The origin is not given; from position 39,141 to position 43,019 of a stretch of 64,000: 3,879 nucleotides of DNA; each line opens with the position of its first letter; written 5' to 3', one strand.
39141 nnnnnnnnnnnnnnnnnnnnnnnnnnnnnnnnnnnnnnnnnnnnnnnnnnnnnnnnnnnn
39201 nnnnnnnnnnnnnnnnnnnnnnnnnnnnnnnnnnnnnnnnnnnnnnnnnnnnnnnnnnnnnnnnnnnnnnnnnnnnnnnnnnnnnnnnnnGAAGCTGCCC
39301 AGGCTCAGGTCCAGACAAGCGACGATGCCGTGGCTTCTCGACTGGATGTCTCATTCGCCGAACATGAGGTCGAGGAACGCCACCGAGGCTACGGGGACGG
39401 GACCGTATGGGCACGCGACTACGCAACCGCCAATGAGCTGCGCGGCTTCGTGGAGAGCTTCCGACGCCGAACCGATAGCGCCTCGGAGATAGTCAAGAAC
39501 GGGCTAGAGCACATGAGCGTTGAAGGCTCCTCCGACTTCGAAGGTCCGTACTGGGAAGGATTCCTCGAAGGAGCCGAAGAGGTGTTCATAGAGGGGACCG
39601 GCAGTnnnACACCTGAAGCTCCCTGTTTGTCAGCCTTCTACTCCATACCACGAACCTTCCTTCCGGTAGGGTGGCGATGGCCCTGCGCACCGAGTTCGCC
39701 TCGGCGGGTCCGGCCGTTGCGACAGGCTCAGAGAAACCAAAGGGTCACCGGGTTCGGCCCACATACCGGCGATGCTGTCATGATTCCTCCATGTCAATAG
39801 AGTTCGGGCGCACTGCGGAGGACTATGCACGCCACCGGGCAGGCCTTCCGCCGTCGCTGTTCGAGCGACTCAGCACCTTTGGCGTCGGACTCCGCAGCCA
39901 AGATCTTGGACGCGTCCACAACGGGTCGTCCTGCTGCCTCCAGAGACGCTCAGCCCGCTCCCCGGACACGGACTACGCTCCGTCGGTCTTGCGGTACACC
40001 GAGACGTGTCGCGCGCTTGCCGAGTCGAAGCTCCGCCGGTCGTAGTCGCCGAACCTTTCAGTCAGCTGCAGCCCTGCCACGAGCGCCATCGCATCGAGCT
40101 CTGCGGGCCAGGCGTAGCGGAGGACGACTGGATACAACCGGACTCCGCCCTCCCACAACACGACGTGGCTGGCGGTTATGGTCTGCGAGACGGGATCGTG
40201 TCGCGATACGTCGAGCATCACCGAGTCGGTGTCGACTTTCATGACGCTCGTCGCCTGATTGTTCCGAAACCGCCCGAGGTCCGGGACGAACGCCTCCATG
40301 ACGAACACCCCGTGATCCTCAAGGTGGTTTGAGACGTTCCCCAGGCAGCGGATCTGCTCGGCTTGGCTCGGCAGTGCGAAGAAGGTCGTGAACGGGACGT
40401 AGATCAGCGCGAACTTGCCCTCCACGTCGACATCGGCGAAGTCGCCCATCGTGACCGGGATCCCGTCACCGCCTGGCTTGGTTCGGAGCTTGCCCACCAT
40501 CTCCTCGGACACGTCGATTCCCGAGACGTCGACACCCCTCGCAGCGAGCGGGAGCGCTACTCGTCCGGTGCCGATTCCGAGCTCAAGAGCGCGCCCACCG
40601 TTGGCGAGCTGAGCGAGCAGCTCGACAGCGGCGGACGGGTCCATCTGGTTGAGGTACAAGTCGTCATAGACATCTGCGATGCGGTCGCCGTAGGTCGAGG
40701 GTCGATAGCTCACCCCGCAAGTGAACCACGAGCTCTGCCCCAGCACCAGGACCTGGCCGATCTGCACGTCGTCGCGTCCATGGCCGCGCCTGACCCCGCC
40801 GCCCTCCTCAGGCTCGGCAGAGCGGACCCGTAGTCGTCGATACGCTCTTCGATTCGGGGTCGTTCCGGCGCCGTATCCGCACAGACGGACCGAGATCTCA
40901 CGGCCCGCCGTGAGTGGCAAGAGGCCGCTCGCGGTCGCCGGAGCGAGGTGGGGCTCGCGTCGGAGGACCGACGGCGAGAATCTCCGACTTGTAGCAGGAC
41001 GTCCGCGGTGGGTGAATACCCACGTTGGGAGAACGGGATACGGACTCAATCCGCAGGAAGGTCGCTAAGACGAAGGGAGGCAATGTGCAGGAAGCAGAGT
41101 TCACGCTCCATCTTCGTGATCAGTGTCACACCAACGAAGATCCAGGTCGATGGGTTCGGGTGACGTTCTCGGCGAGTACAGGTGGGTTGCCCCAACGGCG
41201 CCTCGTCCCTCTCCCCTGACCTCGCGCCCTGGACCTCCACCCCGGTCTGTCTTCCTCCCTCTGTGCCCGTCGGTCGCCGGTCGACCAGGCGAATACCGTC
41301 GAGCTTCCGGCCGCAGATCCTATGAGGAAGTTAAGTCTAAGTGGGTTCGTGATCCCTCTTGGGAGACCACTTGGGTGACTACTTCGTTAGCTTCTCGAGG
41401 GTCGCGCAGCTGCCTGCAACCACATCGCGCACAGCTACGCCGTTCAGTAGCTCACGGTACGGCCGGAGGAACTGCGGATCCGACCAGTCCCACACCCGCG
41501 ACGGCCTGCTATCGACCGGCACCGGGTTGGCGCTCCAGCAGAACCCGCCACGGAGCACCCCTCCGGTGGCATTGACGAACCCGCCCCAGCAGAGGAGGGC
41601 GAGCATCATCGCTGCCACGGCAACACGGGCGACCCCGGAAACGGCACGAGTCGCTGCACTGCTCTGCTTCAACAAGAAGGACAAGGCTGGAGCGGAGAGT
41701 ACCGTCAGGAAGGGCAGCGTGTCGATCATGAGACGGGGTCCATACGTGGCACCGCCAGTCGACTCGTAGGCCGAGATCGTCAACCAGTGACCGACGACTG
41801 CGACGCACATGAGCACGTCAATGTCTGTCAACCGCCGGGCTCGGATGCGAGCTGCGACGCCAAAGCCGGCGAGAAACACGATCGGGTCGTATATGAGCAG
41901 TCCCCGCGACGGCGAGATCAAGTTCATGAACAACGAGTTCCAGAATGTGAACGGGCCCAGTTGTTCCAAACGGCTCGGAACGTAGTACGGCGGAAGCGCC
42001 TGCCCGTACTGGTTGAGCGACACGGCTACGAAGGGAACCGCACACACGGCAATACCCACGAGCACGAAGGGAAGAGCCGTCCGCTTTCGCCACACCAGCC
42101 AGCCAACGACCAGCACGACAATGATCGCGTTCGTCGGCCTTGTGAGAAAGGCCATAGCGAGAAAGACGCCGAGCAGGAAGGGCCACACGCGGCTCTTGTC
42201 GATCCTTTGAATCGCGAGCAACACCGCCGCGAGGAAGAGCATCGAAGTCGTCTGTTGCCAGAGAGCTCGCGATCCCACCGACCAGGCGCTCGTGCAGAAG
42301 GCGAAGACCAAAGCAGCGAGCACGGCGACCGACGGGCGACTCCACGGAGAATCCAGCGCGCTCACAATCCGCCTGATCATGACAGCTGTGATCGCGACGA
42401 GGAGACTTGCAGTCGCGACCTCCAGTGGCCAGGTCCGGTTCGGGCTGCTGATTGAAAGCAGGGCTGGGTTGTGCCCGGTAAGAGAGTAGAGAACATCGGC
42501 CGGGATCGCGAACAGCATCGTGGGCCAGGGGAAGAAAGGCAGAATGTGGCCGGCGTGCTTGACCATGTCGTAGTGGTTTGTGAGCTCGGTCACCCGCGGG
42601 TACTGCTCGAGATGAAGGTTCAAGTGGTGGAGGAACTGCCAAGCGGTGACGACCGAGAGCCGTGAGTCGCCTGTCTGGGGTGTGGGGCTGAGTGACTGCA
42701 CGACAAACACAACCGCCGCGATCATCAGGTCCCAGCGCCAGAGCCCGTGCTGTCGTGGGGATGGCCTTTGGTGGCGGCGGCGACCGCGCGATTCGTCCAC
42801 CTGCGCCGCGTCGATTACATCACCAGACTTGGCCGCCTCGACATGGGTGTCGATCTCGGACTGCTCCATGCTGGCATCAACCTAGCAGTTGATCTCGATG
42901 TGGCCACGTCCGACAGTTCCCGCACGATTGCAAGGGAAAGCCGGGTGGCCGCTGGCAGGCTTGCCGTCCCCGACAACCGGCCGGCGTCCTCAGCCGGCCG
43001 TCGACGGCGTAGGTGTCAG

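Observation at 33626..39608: Two-gene OFOR (gamma-delta and alpha-beta fusions) transcriptionally fused to NfnAB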

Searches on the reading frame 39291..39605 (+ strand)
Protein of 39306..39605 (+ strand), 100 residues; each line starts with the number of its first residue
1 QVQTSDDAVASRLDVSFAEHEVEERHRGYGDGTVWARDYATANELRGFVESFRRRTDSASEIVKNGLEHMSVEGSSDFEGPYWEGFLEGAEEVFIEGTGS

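Call 31: search_protein_families(library=pfam, proteins=[window:39306-39605:+], max_evalue=10)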
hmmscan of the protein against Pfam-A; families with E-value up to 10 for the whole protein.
seq(100 aa): 1 family
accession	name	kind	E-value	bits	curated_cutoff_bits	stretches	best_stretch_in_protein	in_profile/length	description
PF19457.4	DUF5994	-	0.16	12.4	26.3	1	24-72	8-56/112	Family of unknown function (DUF5994)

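Call 34: find_homologous_proteins(query=window:39306-39605:+, max_evalue=0.01)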
Query window:39306-39605:+ (100 aa): 2 proteins with E <= 0.01 among 4 candidates.
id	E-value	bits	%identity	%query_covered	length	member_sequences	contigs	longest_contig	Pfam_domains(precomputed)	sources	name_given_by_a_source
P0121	3.3e-42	160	79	100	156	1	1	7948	-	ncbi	ncbi:MAG: hypothetical protein WAV54_15230, partial [Acidimicrobiales bacterium]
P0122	2.5e-30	122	63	97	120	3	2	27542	-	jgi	jgi:hypothetical protein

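Call 42: search_protein_representatives(alignment_id=A1)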
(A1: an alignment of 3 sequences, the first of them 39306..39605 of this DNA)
Query: 3 sequences, 104 profile positions. Proteins with E-value up to 0.001 (for the whole library): 41; up to 1e-10: 11; up to 1e-30: 3. The best 41 are listed.
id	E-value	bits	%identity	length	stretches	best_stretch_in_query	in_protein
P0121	5.8e-56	202.9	-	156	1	4-104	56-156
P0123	5.1e-34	132.4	-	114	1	1-102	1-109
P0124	2.6e-33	130.1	-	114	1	1-98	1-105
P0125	3.6e-26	107.2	-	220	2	28-98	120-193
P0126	1.8e-23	98.5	-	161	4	9-63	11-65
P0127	3.5e-14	68.6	-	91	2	6-59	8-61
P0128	5.7e-13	64.8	-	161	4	13-62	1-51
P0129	3.5e-12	62.2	-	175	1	20-98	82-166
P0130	6.9e-12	61.3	-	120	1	10-99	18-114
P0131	3.9e-11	58.9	-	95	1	13-101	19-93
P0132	5.8e-11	58.3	-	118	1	4-98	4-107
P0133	1.1e-10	57.4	-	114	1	2-98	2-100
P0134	1.5e-10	57.0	-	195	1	4-98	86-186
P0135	1.1e-09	54.2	-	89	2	8-54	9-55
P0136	5.2e-09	52.0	-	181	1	11-98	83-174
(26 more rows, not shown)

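Call 64: find_encoding_contigs(protein=P0122, flank=9000, max_places=3)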
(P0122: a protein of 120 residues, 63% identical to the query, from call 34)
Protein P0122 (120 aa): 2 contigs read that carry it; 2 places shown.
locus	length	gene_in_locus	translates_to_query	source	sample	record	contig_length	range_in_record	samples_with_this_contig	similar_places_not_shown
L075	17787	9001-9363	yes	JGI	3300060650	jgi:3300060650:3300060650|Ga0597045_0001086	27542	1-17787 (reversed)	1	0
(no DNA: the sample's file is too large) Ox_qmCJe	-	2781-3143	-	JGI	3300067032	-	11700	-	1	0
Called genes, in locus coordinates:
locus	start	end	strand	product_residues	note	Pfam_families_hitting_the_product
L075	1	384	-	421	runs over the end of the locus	PF00933:Glyco_hydro_3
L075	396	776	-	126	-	PF00903:Glyoxalase, PF18029:Glyoxalase_6 (weak), PF22677:Ble-like_N (faint)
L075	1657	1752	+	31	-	-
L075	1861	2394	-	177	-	-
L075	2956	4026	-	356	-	PF00520:Ion_trans (weak), PF07885:Ion_trans_2, PF02254:TrkA_N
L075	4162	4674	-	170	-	PF13683:rve_3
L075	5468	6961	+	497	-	PF00171:Aldedh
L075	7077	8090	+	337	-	PF08240:ADH_N, PF00107:ADH_zinc_N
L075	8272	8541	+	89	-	PF13602:ADH_zinc_N_2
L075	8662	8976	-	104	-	PF16640:Big_3_5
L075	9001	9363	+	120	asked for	-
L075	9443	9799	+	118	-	PF18029:Glyoxalase_6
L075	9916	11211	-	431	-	-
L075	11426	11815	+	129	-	PF00296:Bac_luciferase (weak)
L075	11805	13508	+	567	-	PF01979:Amidohydro_1 (faint), PF07969:Amidohydro_3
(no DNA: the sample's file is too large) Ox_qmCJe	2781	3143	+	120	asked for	-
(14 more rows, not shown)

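Call 70: predict_structure(alignment_id=A3)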
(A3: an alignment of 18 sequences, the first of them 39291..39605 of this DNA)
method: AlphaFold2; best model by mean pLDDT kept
length: 105 residues; sequences in the alignment: 18
mean_pLDDT: 73.2   pTM: 0.59
mean pLDDT of the five models: 73.2, 72.2, 69.8, 69.5, 67.1
residues with pLDDT >= 90: 30; 70-90: 31; 50-70: 26; < 50: 18
segments of 3 or more residues with pLDDT < 50: 1-4, 69-79
pLDDT, mean of each block of 10 residues (from residue 1): 47 59 86 96 89 80 55 45 83 92 74
secondary structure, 60 per line:
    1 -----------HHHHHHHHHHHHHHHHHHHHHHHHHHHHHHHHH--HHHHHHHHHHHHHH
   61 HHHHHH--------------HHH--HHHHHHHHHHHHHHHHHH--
elements in order: H12-44 H47-66 H86-103

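Call 74: fold_search(model_id=the predicted structure, library=pdb)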
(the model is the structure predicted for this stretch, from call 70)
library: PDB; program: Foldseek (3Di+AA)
matches with E <= 10: 6; with E <= 0.001: 0
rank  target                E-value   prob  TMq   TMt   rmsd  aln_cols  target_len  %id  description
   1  9uh3_L                6.7e+00  0.06  0.24  0.19  10.4        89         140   13  PSI-9 FCPI supercomplex from haptophyte Chrysotila roscoffensis (released 2026-04-01)
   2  9kc5_4                7.6e+00  0.03  0.21  0.14  11.1       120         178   11  PSI-LHCI of the red alga Galdieria sulphuraria NIES-3638 (released 2025-04-23)
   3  8zo9_l                8.0e+00  0.06  0.29  0.20   8.7       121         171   12  Structure of the wild-type PSI-9VCPI supercomplex in Nannochloropsis oceanica (released 2025-12-03)
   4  3rt0_A                8.0e+00  0.04  0.19  0.07  10.2        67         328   13  Crystal structure of PYL10-HAB1 complex in the absence of abscisic acid (ABA) (released 2011-06-22)
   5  7bgi_L                8.5e+00  0.05  0.28  0.25  11.9       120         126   17  Photosystem I of a temperature sensitive mutant Chlamydomonas reinhardtii (released 2021-12-08)
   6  9fgb_B                9.6e+00  0.08  0.30  0.12   8.9        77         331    8  Cryo-EM structure of the full-length alpha1beta3gamma2 GABA(A) receptor in SMALPs bound to one PIP2 molecule at chain  (released 2025-06-04)

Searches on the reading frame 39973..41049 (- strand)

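Call 37: search_protein_families(library=pfam, proteins=[window:39973-41049:-], max_evalue=0.0001)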
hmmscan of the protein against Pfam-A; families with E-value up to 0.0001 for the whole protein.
window:39973-41049:- (358 aa): 4 families
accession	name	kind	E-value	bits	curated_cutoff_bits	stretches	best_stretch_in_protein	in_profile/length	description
PF13649.12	Methyltransf_25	-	1.3e-10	42.2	27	1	155-247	2-97/97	Methyltransferase domain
PF08241.18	Methyltransf_11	-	2.1e-07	31.9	21.2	1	155-250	1-94/95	Methyltransferase domain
PF13489.12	Methyltransf_23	-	5.8e-06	26.6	27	1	143-254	14-119/164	Methyltransferase domain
PF08242.18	Methyltransf_12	-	7.8e-05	23.8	30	0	155-249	1-98/98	Methyltransferase domain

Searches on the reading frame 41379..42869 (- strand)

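Call 37: search_protein_families(library=pfam, proteins=[window:41379-42869:-], max_evalue=0.0001)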
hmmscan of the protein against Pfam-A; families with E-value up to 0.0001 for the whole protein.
window:41379-42869:- (496 aa): 1 family
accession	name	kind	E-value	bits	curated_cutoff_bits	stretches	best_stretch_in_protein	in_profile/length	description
PF13231.12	PMT_2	-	7.5e-05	23.4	26.1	1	156-281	30-155/160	Dolichyl-phosphate-mannose-protein mannosyltransferase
